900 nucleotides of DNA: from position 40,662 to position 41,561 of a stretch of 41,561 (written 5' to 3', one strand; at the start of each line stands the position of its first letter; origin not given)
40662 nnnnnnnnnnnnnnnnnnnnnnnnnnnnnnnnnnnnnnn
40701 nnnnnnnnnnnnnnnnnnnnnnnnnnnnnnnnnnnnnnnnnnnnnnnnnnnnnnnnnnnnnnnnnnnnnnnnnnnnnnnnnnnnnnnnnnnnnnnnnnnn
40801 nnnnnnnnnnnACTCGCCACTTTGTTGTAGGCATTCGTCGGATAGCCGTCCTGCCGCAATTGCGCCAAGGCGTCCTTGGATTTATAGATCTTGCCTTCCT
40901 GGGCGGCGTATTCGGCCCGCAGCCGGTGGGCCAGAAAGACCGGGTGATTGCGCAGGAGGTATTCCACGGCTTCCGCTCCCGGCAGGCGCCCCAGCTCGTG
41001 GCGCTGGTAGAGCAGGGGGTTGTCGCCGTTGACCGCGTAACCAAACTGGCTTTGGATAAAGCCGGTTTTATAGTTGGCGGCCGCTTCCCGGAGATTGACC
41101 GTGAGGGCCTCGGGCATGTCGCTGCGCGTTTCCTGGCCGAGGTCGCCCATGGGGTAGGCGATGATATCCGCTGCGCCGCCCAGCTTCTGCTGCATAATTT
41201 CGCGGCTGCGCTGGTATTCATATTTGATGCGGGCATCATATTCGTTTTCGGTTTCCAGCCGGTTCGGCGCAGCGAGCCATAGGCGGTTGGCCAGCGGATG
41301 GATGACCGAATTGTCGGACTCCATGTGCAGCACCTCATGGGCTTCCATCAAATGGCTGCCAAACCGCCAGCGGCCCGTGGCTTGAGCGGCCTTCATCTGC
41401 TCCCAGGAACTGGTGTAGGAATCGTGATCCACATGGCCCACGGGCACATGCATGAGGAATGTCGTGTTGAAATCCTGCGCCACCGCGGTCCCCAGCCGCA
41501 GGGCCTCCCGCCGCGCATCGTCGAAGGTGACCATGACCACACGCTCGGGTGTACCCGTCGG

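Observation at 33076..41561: Candidate uncharacterised system: carrier-protein/FkbH/MBOAT acylation module nested between two paralogous outer-membrane barrels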

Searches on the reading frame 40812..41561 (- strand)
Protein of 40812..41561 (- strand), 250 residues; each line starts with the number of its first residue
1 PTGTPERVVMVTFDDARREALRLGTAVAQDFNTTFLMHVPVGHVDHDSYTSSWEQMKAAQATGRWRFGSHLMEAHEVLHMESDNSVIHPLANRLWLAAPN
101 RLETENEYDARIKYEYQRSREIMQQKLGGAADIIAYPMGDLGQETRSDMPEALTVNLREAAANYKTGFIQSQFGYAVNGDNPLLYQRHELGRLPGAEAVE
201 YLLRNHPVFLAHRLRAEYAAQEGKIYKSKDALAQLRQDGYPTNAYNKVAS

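Call 68: search_solved_structures(query=window:40812-41561:-, max_evalue=1, show_alignments=2)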
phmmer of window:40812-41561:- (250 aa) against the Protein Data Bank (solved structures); distinct sequences matched with E-value up to 1: 5.
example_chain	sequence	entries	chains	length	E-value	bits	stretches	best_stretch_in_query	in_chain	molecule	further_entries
5bu6_A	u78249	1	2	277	0.00019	24.5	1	40-147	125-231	BpsB (PgaB), Poly-beta-1,6-N-acetyl-D-glucosamine N-deacetylase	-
3vus_A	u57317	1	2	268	0.0004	23.4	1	45-141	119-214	Poly-beta-1,6-N-acetyl-D-glucosamine N-deacetylase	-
4f9d_A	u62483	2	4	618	0.0034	20.4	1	45-141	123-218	Poly-beta-1,6-N-acetyl-D-glucosamine N-deacetylase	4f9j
4u10_A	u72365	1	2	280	0.007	19.3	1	51-142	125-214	Poly-beta-1,6-N-acetyl-D-glucosamine N-deacetylase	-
4wcj_A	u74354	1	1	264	0.037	17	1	5-76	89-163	Polysaccharide deacetylase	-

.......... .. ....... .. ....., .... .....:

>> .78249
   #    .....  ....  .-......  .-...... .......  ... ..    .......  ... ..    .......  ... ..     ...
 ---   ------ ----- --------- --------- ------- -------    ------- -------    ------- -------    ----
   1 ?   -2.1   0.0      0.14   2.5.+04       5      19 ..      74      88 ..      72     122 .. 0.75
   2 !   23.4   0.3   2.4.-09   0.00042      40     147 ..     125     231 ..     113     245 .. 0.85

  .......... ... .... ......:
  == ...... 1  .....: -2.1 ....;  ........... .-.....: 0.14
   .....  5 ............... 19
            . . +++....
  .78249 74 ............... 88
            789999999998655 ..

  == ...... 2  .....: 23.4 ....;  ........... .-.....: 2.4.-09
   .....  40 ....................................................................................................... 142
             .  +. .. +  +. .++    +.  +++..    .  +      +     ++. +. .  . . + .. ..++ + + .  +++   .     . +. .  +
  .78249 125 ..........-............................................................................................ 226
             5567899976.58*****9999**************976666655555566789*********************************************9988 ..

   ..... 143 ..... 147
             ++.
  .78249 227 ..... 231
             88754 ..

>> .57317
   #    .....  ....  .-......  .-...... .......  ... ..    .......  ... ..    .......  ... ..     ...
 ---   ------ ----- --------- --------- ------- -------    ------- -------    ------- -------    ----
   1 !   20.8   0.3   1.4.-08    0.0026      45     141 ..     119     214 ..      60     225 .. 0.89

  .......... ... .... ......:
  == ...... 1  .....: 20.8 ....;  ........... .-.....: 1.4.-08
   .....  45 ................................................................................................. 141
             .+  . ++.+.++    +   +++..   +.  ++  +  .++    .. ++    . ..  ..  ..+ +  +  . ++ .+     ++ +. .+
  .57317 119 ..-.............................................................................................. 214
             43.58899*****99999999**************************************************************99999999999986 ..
